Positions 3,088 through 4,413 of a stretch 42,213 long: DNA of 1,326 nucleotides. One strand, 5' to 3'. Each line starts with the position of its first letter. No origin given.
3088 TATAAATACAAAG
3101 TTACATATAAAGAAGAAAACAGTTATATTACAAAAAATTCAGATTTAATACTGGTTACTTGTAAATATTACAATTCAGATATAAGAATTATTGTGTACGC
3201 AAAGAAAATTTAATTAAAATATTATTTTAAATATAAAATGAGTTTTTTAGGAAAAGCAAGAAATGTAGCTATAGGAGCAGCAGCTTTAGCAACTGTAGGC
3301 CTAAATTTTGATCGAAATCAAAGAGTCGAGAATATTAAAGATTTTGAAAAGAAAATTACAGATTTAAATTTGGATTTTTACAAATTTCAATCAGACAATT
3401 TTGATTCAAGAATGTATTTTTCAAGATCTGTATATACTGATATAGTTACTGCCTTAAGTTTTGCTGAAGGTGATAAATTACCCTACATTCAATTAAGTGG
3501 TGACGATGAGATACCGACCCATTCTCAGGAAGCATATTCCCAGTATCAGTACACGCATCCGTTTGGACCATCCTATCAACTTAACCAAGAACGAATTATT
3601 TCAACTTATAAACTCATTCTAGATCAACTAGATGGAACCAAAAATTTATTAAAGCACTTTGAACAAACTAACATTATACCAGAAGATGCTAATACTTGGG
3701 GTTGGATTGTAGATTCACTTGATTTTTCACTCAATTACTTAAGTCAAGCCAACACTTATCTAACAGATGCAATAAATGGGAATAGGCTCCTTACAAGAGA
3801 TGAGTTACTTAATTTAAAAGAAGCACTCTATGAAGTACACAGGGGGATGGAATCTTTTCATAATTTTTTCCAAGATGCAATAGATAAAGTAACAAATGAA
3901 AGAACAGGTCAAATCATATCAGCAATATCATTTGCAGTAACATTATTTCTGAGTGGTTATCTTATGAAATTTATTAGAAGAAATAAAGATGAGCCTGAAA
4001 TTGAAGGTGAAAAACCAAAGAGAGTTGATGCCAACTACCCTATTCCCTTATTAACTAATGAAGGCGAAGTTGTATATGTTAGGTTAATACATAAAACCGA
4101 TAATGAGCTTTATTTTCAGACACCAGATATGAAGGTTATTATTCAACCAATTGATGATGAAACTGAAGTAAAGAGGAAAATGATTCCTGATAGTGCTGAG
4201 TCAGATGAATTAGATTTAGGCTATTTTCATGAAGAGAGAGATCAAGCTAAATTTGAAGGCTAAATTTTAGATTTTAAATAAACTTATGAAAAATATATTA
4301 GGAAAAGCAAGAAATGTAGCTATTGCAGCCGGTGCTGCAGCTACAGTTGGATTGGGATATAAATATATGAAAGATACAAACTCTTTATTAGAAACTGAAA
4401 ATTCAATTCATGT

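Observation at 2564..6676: Sortase-headed operon: three tandem, divergent paralogues of an unknown two-TM surface protein plus a mini sorting-signal protein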

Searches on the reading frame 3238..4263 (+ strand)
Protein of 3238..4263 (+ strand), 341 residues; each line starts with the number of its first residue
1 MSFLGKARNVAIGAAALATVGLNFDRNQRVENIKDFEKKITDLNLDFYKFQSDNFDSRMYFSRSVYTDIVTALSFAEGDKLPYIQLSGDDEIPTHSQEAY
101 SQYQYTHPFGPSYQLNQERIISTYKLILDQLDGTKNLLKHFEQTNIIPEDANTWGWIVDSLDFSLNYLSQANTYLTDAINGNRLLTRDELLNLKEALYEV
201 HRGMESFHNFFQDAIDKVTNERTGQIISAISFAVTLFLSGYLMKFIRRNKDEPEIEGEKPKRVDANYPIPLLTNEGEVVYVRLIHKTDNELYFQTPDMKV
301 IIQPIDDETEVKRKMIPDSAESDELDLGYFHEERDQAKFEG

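Call 3: search_protein_families(library=pfam, proteins=[window:3238-4263:+], max_evalue=1)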
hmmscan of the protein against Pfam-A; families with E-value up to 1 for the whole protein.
window:3238-4263:+ (341 aa): 1 family
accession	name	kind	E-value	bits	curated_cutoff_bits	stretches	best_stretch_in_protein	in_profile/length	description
PF00140.25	Sigma70_r1_2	-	0.02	15.3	22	1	269-289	13-33/34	Sigma-70 factor, region 1.2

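Call 4: search_protein_families(library=ncbifam, proteins=[window:3238-4263:+], max_evalue=1)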
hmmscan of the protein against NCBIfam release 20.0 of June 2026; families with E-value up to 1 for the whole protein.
window:3238-4263:+ (341 aa): 0 families

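Call 11: search_solved_structures(query=A1, max_evalue=10)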
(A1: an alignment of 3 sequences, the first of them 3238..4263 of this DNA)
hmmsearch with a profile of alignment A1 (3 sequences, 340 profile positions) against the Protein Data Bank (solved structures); distinct sequences matched with E-value up to 10: 0.
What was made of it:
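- Tried and rejected: PDB sequence profile at E up to 10 (call 11).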

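Call 25: search_protein_representatives(alignment_id=A1)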
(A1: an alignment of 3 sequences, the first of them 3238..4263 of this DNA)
Query: 3 sequences, 340 profile positions. Proteins with E-value up to 0.001 (for the whole library): 3; up to 1e-10: 3; up to 1e-30: 3. The best 3 are listed.
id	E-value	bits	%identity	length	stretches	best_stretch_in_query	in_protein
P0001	2.1e-158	543.3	-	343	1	1-340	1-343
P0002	1.0e-154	531.2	-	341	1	1-340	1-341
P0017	5.9e-138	476.1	-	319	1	1-340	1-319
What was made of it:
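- Tried and rejected: Profile hmmsearch on 1.84 billion representatives (call 25).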

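Call 26: predict_structure(alignment_id=A1)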
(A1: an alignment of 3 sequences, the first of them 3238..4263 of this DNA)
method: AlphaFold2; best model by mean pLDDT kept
length: 341 residues; sequences in the alignment: 3
mean_pLDDT: 45.1   pTM: 0.39
mean pLDDT of the five models: 45.1, 42.2, 41.5, 40.3, 37.9
residues with pLDDT >= 90: 0; 70-90: 18; 50-70: 104; < 50: 219
segments of 3 or more residues with pLDDT < 50: 1-115, 144-159, 225-229, 231-267, 275-279, 307-341
pLDDT, mean of each block of 10 residues (from residue 1): 31 35 31 38 38 35 37 42 39 31 31 49 61 59 44 43 65 79 68 65 60 54 49 44 30 28 40 49 63 62 53 29 26 26 37
secondary structure, 60 per line:
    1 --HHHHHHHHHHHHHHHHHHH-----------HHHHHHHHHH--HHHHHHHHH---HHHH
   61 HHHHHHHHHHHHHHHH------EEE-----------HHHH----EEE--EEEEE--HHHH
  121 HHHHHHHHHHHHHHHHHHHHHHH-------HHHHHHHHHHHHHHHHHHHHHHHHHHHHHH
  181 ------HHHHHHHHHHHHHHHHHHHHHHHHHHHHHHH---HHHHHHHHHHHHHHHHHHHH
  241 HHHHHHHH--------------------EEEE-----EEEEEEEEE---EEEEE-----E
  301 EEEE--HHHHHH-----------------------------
elements in order: H3-21 H33-42 H45-53 H57-76 E83-85 H97-100 E105-107 E110-114 H117-143 H151-180 H187-217 H221-248 E269-272 E278-286 E290-294 E300-304 H307-312

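Call 28: search_protein_families(library=phrogs, proteins=[window:3238-4263:+], max_evalue=1)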
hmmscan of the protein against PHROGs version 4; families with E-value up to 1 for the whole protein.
window:3238-4263:+ (341 aa): 0 families

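Call 29: search_protein_families(library=padloc, proteins=[window:3238-4263:+], max_evalue=1)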
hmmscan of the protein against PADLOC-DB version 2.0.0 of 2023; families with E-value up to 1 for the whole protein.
window:3238-4263:+ (341 aa): 1 family
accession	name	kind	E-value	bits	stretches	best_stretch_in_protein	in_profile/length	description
PDLC03916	NsnC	-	0.1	11.4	1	20-87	12-82/98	-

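Call 31: find_related_loci(query=A1, collection=genome_contigs, flank=10000)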
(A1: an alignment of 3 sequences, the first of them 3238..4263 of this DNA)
Query A1 (341 aa) in genome_contigs; peptide patterns used: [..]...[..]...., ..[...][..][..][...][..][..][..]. (x = any residue, [..] = any of these).
338 stretches matched a pattern, but none encodes a relative of the query by tblastn (E <= 1e-3).

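Call 39: fold_search(model_id=the predicted structure, library=pdb)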
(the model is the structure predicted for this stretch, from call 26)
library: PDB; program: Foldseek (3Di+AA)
matches with E <= 10: 757; with E <= 0.001: 0
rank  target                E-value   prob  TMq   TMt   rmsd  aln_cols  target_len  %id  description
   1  5h3d_A                5.3e-02  0.14  0.12  0.12  31.7       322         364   11  Helical structure of membrane tubules decorated by ACAP1 (BARPH doamin) protein by cryo-electron microscopy and MD sim (released 2019-01-16)
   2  9q6a_A                7.6e-02  0.16  0.11  0.14  15.8       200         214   11  Crystal structure of octameric COMMD-like protein MBK5214510 from Flavobacteriaceae bacterium (released 2025-10-01)
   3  9q6a_B                7.9e-02  0.15  0.10  0.14  16.0       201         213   11  Crystal structure of octameric COMMD-like protein MBK5214510 from Flavobacteriaceae bacterium (released 2025-10-01)
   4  7sj4_A                1.1e-01  0.25  0.17  0.18  19.2       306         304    8  Human Trio residues 1284-1959 in complex with Rac1 (released 2022-07-06)
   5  8ipr_C                1.1e-01  0.10  0.11  0.08  21.8       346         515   11  Cryo-EM structure of heme transporter CydDC from Mycobacterium smegmatis in the outward facing ATP bound state (released 2023-06-14)
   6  1k28_A                1.2e-01  0.16  0.15  0.10  21.5       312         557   10  The Structure of the Bacteriophage T4 Cell-Puncturing Device (released 2002-02-06)
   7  2x0c                  1.4e-01  0.44  0.24  0.26  25.2       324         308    9  Crystal Structure of the R7R8 domains of Talin (released 2010-07-07)
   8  8qag_B                2.0e-01  0.28  0.16  0.18  14.8       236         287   16  X-ray crystal structure of a de novo designed single-chain parallel coiled-coil alpha-helical barrel with 6 inner heli (released 2024-07-03)
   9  1pdl_A                2.4e-01  0.10  0.13  0.09  21.8       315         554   10  Fitting of gp5 in the cryoEM reconstruction of the bacteriophage T4 baseplate (released 2003-09-09)
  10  8tar_I                2.6e-01  0.11  0.14  0.08  30.4       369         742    9  APC/C-CDH1-UBE2C-Ubiquitin-CyclinB-NTD (released 2023-09-27)
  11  2raj                  2.9e-01  0.14  0.14  0.13  29.8       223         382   10  SO4 bound PX-BAR membrane remodeling unit of Sorting Nexin 9 (released 2007-12-11)
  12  8czj_B                3.0e-01  0.13  0.15  0.17  17.2       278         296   12  A bacteria Zrt/Irt-like protein in the apo state (released 2023-02-22)
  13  8ipq_B                3.3e-01  0.08  0.14  0.10  22.4       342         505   10  Cryo-EM structure of heme transporter CydDC from Mycobacterium smegmatis in the inward facing apo state (released 2023-06-14)
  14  6o8c_B                3.7e-01  0.13  0.15  0.09  32.2       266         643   14  Crystal structure of STING CTT in complex with TBK1 (released 2019-05-22)
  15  6qd6_I                3.9e-01  0.10  0.16  0.14  29.4       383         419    7  Molecular scaffolds expand the nanobody toolkit for cryo-EM applications: crystal structure of Mb-cHopQ-Nb207 (released 2019-12-18)
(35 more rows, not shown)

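Call 47: find_related_loci(query=A1, collection=metagenome_contigs, flank=10000)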
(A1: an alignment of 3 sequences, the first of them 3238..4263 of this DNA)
Query A1 (341 aa) in metagenome_contigs; peptide patterns used: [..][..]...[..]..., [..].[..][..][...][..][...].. (x = any residue, [..] = any of these).
296 stretches matched a pattern, but none encodes a relative of the query by tblastn (E <= 1e-3).

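Call 48: find_related_loci(query=A1, collection=viral_contigs, flank=5000)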
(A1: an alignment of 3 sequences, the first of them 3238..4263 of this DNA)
Query A1 (341 aa) in viral_contigs; peptide patterns used: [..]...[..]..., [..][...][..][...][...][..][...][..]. (x = any residue, [..] = any of these).
66 stretches matched a pattern, but none encodes a relative of the query by tblastn (E <= 1e-3).
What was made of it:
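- No loci were found in GTDB genomes (call 31), JGI metagenome contigs (call 47) or IMG/VR (call 48). PHROGs, PADLOC and IMG/VR gave no hits (calls 28, 29, 48).
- Tried and rejected: GTDB genomes (call 31), JGI metagenome contigs (call 47) and IMG/VR (call 48).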

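Call 59: fold_search(model_id=the predicted structure, library=viral)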
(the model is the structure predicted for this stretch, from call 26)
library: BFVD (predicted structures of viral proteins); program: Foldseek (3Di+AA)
matches with E <= 10: 932; with E <= 0.001: 0
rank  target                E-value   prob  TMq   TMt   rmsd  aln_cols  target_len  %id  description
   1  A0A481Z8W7            4.4e-03  0.57  0.15  0.14  29.1       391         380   11  HNH endonuclease [Pithovirus LCPAC302]
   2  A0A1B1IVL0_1          2.2e-02  0.82  0.13  0.07  19.6       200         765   14  (no name in the UniProt tables at hand)
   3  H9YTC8                2.3e-02  0.72  0.20  0.25  23.1       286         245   12  (no name in the UniProt tables at hand)
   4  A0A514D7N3            2.6e-02  0.44  0.17  0.12  24.0       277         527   14  (no name in the UniProt tables at hand)
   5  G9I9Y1                2.9e-02  1.00  0.34  0.45  10.6       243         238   12  (no name in the UniProt tables at hand)
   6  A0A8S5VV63            3.7e-02  0.23  0.12  0.14  27.0       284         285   12  (no name in the UniProt tables at hand)
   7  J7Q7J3                4.2e-02  0.12  0.11  0.10  34.7       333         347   10  Hypothetical putative RHH DNA-binding protein [Alphaspiravirus yamagawaense]
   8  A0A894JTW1            6.3e-02  0.35  0.16  0.17  19.7       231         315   12  (no name in the UniProt tables at hand)
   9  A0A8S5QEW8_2          6.6e-02  0.33  0.20  0.10  28.6       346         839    9  Putative tail protein (Fragment) [Siphoviridae sp. ctbvd11]
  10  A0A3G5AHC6            9.4e-02  0.23  0.18  0.12  34.2       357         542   13  BAR domain-containing protein [Sylvanvirus sp.]
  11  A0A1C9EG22            1.1e-01  0.99  0.11  0.31  14.3        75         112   12  (no name in the UniProt tables at hand)
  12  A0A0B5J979            1.2e-01  0.09  0.09  0.12  26.2       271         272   14  Uncharacterized protein [Pandoravirus inopinatum]
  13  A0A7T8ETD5            1.5e-01  0.14  0.13  0.16  25.2       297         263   10  (no name in the UniProt tables at hand)
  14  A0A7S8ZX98            1.5e-01  0.23  0.10  0.05  19.0       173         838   12  Putative RNA-dependent RNA polymerase [Aedes aegypti To virus 1]
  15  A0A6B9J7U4            1.5e-01  0.18  0.10  0.16  19.4       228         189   11  (no name in the UniProt tables at hand)
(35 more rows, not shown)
